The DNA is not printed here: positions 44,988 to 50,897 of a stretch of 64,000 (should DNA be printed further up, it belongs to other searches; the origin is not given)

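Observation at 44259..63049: Six-gene operon of giant Cys-rich surface proteins, a polytopic membrane protein and a paralogous pair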

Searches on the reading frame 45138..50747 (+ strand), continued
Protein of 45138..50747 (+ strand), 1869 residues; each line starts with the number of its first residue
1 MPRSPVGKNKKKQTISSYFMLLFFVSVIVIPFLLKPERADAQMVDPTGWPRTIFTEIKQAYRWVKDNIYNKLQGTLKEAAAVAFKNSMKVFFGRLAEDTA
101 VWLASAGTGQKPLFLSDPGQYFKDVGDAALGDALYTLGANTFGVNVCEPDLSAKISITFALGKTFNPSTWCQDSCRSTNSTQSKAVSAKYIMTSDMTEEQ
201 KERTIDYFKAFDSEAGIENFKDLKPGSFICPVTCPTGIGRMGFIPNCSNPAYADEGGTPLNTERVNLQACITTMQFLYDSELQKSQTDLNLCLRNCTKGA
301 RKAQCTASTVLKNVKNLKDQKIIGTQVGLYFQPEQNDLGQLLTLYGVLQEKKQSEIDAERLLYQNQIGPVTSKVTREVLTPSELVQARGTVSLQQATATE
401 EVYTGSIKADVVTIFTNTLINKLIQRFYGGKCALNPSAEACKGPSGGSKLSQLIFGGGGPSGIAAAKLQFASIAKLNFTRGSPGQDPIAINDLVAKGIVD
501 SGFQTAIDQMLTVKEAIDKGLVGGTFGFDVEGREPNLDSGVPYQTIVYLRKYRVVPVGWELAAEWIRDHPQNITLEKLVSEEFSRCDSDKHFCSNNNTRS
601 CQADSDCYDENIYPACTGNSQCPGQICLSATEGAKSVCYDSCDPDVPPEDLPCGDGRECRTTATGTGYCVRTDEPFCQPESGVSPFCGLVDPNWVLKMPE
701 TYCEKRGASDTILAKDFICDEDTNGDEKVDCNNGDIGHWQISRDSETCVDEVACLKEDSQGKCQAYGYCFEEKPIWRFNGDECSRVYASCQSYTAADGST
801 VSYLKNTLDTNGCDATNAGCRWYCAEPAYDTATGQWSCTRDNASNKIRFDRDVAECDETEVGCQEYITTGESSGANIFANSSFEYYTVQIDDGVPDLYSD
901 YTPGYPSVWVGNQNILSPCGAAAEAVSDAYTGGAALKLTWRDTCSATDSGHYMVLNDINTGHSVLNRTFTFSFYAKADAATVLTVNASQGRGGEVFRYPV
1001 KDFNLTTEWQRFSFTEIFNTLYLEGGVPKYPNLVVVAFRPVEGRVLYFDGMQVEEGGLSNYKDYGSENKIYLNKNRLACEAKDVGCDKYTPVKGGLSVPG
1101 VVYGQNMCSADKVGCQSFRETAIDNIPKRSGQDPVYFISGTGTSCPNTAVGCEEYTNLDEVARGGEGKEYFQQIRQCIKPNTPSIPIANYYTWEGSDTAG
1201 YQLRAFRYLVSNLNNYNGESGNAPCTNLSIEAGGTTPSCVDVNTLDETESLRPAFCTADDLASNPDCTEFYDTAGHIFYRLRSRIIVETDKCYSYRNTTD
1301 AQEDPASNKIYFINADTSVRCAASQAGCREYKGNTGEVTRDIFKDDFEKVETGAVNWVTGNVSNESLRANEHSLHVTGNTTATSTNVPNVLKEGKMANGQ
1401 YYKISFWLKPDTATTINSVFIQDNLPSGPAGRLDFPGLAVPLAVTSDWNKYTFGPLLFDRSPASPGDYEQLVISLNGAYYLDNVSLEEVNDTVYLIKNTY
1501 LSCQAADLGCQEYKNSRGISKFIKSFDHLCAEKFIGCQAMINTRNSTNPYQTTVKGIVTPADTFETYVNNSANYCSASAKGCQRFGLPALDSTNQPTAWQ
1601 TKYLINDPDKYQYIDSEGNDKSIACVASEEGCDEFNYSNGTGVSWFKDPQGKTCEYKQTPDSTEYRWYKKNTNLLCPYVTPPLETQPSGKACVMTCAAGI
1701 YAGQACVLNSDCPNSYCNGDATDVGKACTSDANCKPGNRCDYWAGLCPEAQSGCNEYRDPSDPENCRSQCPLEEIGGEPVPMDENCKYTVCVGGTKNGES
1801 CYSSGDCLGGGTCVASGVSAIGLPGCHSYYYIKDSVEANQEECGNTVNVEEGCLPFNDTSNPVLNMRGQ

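Call 59: find_encoding_contigs(protein=P0155, flank=10000, max_places=1)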
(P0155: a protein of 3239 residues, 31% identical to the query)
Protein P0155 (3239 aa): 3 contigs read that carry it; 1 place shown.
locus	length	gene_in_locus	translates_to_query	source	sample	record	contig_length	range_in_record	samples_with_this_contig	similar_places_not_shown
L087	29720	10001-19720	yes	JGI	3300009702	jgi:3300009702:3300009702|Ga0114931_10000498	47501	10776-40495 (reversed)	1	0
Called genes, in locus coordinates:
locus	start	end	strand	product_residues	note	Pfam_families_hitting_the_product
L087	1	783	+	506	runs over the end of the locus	PF13541:ChlI, PF00158:Sigma54_activat (faint), PF01078:Mg_chelatase, PF00004:AAA (weak), PF07728:AAA_5, PF13335:Mg_chelatase_C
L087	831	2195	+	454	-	PF00512:HisKA, PF13581:HATPase_c_2 (weak), PF02518:HATPase_c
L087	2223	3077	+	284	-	PF00072:Response_reg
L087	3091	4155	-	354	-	PF23446:LysM1_NFP_LYK (faint), PF23577:LysM_RLK (faint), PF01476:LysM, PF13384:HTH_23 (faint), PF13542:HTH_Tnp_ISL3 (faint), PF23473:LysM3_LYK4_5, PF01476:LysM, PF01551:Peptidase_M23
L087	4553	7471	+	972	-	PF00133:tRNA-synt_1, PF09334:tRNA-synt_1g, PF13603:tRNA-synt_1_2, PF00133:tRNA-synt_1, PF08264:Anticodon_1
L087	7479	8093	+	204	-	PF01300:Sua5_yciO_yrdC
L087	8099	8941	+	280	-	PF00398:RrnaAD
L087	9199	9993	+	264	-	-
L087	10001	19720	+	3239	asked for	PF07691:PA14 (weak)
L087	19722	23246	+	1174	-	-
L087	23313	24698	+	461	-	-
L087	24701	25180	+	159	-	PF12666:PrgI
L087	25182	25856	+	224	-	PF26593:TraC-like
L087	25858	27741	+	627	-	PF01935:DUF87 (weak), PF12846:AAA_10 (faint), PF19044:P-loop_TraG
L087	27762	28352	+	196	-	-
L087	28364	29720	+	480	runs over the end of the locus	PF18895:T4SS_pilin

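Call 94: find_encoding_contigs(protein=P0149, flank=10000, max_places=1)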
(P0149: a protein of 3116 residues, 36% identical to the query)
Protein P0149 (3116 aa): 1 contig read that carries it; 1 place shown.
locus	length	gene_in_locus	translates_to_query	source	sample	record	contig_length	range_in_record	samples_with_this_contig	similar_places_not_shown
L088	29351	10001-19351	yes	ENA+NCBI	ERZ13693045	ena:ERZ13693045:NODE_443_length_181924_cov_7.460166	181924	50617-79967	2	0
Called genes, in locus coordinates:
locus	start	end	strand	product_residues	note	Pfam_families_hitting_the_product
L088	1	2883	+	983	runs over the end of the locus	PF00133:tRNA-synt_1, PF09334:tRNA-synt_1g, PF13603:tRNA-synt_1_2, PF00293:NUDIX, PF00133:tRNA-synt_1, PF08264:Anticodon_1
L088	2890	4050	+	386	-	-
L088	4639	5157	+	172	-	-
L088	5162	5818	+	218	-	PF01300:Sua5_yciO_yrdC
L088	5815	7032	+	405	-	PF07690:MFS_1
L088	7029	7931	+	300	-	PF00398:RrnaAD, PF13649:Methyltransf_25 (weak)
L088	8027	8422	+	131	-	-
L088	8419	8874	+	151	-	-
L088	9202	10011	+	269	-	PF18884:TSP3_bac (weak)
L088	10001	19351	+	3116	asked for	PF02018:CBM_4_9 (weak)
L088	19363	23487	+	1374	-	-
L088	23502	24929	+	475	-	-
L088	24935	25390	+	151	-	PF12666:PrgI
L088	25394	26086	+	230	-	PF26593:TraC-like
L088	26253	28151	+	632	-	PF01935:DUF87 (weak), PF12846:AAA_10 (faint), PF19044:P-loop_TraG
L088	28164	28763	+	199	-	-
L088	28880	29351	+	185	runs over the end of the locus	-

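Call 95: find_encoding_contigs(protein=P0137, flank=10000, max_places=1)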
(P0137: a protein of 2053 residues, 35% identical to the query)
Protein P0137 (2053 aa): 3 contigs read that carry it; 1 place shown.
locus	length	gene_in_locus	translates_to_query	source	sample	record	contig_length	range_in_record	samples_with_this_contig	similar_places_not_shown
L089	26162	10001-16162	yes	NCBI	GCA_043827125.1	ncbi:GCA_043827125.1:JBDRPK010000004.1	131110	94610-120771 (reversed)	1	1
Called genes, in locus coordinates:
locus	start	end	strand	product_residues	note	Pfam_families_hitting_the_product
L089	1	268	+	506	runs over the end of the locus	PF13541:ChlI, PF00493:MCM (faint), PF00158:Sigma54_activat (faint), PF01078:Mg_chelatase, PF07728:AAA_5 (weak), PF13335:Mg_chelatase_C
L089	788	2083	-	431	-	PF23473:LysM3_LYK4_5 (faint), PF01476:LysM, PF01551:Peptidase_M23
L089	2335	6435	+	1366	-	PF00133:tRNA-synt_1, PF09334:tRNA-synt_1g, PF06821:Ser_hydrolase, PF13603:tRNA-synt_1_2, PF00293:NUDIX, PF06821:Ser_hydrolase, PF00133:tRNA-synt_1, PF08264:Anticodon_1, +3 more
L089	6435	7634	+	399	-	PF07690:MFS_1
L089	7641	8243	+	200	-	PF01300:Sua5_yciO_yrdC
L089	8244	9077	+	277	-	PF00398:RrnaAD, PF13649:Methyltransf_25 (weak)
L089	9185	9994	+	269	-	-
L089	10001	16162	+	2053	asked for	PF02018:CBM_4_9 (faint)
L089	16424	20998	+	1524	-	PF00041:fn3 (faint), PF16656:Pur_ac_phosph_N, PF09136:Glucodextran_B (faint), PF07495:Y_Y_Y (faint), PF17957:Big_7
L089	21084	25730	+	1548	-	-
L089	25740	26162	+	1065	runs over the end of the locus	-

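Call 96: find_encoding_contigs(protein=P0161, flank=10000, max_places=1)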
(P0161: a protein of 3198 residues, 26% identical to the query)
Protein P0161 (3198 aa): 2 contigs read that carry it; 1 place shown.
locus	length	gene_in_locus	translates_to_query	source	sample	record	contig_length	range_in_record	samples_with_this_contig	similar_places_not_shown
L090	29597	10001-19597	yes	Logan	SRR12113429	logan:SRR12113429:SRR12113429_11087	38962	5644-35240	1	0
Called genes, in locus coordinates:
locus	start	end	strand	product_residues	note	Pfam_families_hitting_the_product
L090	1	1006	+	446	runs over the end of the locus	PF04932:Wzy_C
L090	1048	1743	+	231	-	PF01797:Y1_Tnp (weak)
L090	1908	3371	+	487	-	PF00883:Peptidase_M17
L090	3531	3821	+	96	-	PF00166:Cpn10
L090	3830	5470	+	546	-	PF00118:Cpn60_TCP1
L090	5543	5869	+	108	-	PF09685:MamF_MmsF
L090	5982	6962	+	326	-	PF03462:PCRF, PF00472:RF-1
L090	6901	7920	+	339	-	PF01073:3Beta_HSD, PF01370:Epimerase, PF02719:Polysacc_synt_2, PF04321:RmlD_sub_bind, PF16363:GDP_Man_Dehyd, PF13460:NAD_binding_10, PF07993:NAD_binding_4 (weak)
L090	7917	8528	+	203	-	PF01300:Sua5_yciO_yrdC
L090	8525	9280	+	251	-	PF00398:RrnaAD, PF08241:Methyltransf_11 (weak), PF13649:Methyltransf_25 (weak)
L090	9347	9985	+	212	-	-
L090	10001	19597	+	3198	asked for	-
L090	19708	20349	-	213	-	-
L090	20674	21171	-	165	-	-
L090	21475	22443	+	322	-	-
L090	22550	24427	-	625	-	PF02129:Peptidase_S15 (faint), PF20434:BD-FAE, PF00326:Peptidase_S9, PF01738:DLH (weak)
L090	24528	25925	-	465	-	PF00282:Pyridoxal_deC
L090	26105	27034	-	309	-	PF03301:Trp_dioxygenase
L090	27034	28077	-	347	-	PF00579:tRNA-synt_1b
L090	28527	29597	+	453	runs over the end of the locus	PF00591:Glycos_transf_3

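Call 97: find_encoding_contigs(protein=P0134, flank=10000, max_places=1)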
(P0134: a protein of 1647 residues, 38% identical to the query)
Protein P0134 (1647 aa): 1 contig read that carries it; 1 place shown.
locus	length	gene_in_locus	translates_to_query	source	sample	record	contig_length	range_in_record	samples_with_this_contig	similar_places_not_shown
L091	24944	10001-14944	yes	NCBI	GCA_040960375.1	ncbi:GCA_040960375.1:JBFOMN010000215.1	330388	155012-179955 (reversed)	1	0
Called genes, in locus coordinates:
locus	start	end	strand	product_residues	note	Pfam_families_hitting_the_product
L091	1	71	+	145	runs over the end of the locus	PF01252:Peptidase_A8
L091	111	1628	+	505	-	PF13541:ChlI, PF00158:Sigma54_activat (faint), PF01078:Mg_chelatase, PF07728:AAA_5 (weak), PF00493:MCM (weak), PF13335:Mg_chelatase_C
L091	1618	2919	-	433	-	PF23446:LysM1_NFP_LYK (faint), PF01476:LysM, PF23473:LysM3_LYK4_5, PF01476:LysM, PF01551:Peptidase_M23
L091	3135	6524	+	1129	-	PF00133:tRNA-synt_1, PF01406:tRNA-synt_1e (faint), PF09334:tRNA-synt_1g, PF06821:Ser_hydrolase, PF13603:tRNA-synt_1_2, PF00293:NUDIX, PF00133:tRNA-synt_1, PF08264:Anticodon_1, +3 more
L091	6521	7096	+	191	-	PF01300:Sua5_yciO_yrdC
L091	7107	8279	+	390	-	PF07690:MFS_1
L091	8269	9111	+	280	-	PF00398:RrnaAD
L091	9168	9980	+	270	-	-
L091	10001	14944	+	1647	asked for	PF02018:CBM_4_9 (faint)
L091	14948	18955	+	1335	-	PF16656:Pur_ac_phosph_N (faint), PF19077:Big_13 (faint), PF25852:DUF6242_C (weak), PF02012:BNR (faint), PF14870:PSII_BNR, PF15902:Sortilin-Vps10 (faint), PF09136:Glucodextran_B (faint), PF17957:Big_7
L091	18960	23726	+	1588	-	PF00041:fn3 (faint), PF16656:Pur_ac_phosph_N (weak)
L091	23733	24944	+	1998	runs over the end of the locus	-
